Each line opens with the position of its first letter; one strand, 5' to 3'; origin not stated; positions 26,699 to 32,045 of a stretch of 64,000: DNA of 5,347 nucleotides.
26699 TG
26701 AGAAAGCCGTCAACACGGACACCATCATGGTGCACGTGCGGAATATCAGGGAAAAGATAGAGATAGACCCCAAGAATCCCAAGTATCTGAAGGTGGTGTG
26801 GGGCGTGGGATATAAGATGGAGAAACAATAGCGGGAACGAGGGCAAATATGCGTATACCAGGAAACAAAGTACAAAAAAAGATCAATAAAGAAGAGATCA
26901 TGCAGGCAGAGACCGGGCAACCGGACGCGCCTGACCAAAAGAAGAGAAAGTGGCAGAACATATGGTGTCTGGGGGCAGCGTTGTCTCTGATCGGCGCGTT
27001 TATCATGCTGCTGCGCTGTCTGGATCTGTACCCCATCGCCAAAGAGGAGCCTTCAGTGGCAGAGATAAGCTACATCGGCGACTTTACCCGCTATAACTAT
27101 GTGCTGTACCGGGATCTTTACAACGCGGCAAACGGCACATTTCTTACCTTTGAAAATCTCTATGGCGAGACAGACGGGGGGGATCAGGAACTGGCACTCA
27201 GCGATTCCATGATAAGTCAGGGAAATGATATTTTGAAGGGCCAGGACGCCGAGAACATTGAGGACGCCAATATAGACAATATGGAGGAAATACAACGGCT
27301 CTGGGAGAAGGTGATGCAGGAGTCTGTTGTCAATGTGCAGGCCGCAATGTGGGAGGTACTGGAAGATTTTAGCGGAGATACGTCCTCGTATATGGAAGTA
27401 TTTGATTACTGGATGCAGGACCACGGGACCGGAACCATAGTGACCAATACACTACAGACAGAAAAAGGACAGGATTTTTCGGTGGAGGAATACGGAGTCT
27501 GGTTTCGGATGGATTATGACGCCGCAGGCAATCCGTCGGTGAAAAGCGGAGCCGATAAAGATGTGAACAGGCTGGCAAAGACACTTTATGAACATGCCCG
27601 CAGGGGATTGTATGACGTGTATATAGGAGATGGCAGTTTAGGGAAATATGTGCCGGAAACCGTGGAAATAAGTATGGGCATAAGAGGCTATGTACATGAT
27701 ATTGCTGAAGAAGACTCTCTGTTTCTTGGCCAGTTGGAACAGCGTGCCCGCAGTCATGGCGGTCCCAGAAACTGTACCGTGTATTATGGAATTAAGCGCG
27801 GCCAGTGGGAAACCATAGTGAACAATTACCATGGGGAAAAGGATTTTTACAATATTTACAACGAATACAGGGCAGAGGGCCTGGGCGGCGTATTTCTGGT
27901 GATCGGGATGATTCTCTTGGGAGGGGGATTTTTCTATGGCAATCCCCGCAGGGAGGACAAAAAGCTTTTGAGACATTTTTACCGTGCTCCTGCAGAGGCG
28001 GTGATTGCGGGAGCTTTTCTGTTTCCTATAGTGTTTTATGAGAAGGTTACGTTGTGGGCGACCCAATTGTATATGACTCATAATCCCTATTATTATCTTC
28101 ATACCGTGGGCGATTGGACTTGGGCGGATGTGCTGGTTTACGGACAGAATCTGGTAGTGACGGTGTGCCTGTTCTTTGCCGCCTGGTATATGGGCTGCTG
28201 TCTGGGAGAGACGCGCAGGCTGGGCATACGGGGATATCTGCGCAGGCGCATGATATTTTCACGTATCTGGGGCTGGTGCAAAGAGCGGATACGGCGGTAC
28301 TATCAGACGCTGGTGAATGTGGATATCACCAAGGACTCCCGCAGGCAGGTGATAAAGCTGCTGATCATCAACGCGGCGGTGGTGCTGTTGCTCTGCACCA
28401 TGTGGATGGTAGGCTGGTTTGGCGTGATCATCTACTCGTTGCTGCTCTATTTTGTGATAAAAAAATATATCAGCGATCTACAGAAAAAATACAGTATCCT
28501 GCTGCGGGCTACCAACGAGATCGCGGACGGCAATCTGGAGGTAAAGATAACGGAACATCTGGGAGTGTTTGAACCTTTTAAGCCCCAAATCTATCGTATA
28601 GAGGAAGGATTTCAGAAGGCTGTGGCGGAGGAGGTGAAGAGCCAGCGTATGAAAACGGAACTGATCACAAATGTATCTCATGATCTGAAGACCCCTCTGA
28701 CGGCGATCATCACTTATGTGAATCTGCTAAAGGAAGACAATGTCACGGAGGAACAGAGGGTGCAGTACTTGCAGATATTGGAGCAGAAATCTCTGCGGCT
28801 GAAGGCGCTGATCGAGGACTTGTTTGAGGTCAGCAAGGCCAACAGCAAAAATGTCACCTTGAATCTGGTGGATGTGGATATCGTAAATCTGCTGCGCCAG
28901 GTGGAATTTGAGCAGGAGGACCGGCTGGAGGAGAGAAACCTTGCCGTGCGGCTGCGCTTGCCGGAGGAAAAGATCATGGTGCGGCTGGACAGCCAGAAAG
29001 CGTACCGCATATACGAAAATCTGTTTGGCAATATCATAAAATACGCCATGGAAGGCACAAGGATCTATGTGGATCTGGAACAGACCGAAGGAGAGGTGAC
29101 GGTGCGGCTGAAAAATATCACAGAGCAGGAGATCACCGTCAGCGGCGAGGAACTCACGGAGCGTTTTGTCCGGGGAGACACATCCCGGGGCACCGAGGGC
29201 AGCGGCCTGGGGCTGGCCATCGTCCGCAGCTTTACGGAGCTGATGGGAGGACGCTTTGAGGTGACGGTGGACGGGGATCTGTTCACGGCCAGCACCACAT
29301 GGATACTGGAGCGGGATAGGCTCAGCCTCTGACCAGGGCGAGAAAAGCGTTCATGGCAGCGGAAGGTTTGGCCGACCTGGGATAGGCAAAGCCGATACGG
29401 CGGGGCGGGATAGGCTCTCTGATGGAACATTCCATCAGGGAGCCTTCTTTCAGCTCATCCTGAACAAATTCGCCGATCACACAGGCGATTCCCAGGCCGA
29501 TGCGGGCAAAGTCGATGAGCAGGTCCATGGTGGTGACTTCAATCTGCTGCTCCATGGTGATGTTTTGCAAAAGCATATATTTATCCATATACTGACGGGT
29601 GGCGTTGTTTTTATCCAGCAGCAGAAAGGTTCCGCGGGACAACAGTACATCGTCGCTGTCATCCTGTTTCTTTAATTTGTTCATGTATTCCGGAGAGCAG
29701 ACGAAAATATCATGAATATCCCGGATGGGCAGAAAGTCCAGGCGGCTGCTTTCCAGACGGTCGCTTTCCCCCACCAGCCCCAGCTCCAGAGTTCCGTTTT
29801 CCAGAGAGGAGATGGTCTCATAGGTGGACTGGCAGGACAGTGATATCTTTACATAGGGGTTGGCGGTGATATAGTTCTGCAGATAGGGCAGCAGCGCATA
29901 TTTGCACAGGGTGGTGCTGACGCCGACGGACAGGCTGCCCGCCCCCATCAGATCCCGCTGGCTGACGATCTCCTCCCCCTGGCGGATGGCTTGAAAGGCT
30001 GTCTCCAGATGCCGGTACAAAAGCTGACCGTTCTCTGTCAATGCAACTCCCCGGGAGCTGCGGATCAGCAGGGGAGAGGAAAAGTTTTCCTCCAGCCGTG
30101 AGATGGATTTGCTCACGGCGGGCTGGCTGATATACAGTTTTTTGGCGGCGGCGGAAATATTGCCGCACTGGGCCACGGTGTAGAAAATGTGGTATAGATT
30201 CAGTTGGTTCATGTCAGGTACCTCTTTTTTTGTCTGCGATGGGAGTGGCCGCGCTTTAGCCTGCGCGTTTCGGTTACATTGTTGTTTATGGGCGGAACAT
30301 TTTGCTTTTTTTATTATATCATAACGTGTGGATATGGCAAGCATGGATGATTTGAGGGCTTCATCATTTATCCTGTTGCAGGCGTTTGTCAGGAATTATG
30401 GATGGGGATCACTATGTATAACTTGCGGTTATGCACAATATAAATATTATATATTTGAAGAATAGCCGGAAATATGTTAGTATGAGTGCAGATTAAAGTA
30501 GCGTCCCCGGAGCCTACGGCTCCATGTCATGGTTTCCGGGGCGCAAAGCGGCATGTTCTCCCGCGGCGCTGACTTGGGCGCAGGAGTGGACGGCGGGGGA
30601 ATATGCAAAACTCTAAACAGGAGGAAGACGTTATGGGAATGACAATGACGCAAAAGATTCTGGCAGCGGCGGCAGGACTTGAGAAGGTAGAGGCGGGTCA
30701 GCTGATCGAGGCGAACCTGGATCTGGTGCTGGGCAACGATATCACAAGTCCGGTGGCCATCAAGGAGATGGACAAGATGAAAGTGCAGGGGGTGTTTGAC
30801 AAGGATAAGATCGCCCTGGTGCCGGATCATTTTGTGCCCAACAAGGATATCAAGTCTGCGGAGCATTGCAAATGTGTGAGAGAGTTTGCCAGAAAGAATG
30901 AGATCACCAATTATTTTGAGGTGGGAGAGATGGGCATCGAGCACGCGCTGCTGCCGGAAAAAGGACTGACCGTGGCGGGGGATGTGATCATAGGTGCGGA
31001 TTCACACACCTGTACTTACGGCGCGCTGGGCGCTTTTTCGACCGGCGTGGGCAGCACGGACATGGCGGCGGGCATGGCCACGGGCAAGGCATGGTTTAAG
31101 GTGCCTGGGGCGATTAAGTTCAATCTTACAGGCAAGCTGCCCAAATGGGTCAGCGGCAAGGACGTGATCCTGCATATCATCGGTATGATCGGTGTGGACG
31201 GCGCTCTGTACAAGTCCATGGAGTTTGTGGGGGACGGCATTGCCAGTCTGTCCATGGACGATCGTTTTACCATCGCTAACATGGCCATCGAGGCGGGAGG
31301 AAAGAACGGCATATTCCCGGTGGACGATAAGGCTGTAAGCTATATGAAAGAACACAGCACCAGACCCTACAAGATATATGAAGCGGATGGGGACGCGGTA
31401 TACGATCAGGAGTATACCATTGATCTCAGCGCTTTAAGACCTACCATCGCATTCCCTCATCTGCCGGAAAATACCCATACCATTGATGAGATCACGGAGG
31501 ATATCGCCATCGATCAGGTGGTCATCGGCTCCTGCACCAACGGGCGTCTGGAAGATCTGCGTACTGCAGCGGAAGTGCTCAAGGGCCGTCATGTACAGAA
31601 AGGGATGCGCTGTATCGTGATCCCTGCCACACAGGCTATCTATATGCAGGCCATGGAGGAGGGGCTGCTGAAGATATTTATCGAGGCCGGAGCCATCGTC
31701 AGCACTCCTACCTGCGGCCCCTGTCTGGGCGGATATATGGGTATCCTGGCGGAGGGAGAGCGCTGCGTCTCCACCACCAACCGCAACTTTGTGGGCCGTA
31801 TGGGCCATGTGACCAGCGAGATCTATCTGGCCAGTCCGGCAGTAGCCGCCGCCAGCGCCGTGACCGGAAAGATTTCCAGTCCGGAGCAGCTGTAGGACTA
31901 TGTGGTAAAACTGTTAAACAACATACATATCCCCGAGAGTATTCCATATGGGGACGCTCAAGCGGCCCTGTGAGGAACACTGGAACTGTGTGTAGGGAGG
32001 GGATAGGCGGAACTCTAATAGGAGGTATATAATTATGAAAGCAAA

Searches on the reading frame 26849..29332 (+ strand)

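Call 93: search_protein_families(library=pfam, proteins=[window:26849-29332:+], max_evalue=0.00001)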
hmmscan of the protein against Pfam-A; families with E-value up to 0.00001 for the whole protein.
window:26849-29332:+ (827 aa): 2 families
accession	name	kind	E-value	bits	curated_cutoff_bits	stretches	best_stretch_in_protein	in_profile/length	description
PF00512.31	HisKA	-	1.6e-16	60.6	26.9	1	601-666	1-65/66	His Kinase A (phospho-acceptor) domain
PF02518.31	HATPase_c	-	4e-15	56.7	26.4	1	714-805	2-93/111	Histidine kinase-, DNA gyrase B-, and HSP90-like ATPase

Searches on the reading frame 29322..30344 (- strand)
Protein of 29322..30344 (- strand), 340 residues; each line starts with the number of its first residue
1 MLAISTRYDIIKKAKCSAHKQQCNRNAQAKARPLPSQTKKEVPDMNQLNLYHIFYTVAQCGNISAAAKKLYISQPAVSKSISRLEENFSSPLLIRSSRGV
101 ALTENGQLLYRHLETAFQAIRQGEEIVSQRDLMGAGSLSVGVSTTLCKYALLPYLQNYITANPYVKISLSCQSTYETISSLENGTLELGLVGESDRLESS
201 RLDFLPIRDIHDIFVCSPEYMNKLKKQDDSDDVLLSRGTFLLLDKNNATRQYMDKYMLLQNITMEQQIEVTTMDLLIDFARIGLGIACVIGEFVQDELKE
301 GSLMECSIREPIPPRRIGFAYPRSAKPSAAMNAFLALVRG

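Call 93: search_protein_families(library=pfam, proteins=[window:29322-30344:-], max_evalue=0.00001)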
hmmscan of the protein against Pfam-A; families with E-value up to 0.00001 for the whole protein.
window:29322-30344:- (340 aa): 2 families
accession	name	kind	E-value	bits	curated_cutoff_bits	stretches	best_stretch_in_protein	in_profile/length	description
PF03466.25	LysR_substrate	-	8.1e-31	107.5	28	1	135-339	5-205/209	LysR substrate binding domain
PF00126.33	HTH_1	-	3.4e-21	75.4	26.6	1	48-107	1-60/60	Bacterial regulatory helix-turn-helix protein, lysR family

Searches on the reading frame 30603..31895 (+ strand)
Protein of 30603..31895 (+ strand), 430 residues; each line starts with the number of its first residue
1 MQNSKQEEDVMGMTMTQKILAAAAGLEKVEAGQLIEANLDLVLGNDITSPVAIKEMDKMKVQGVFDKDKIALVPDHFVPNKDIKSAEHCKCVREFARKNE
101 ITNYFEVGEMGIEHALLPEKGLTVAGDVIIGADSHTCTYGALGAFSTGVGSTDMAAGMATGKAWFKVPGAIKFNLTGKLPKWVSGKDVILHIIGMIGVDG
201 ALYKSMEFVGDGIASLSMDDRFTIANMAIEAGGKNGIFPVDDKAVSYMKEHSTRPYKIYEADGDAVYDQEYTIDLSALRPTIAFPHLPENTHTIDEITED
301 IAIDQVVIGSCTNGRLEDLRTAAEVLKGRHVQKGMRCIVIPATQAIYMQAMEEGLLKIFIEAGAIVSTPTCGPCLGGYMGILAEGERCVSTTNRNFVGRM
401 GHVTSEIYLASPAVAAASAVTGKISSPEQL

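Call 93: search_protein_families(library=pfam, proteins=[window:30603-31895:+], max_evalue=0.00001)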
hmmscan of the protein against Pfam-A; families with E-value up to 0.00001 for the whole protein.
window:30603-31895:+ (430 aa): 1 family
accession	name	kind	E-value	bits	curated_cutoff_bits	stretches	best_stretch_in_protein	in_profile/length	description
PF00330.25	Aconitase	-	1.1e-106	358.1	28.7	1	30-422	12-463/463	Aconitase family (aconitate hydratase)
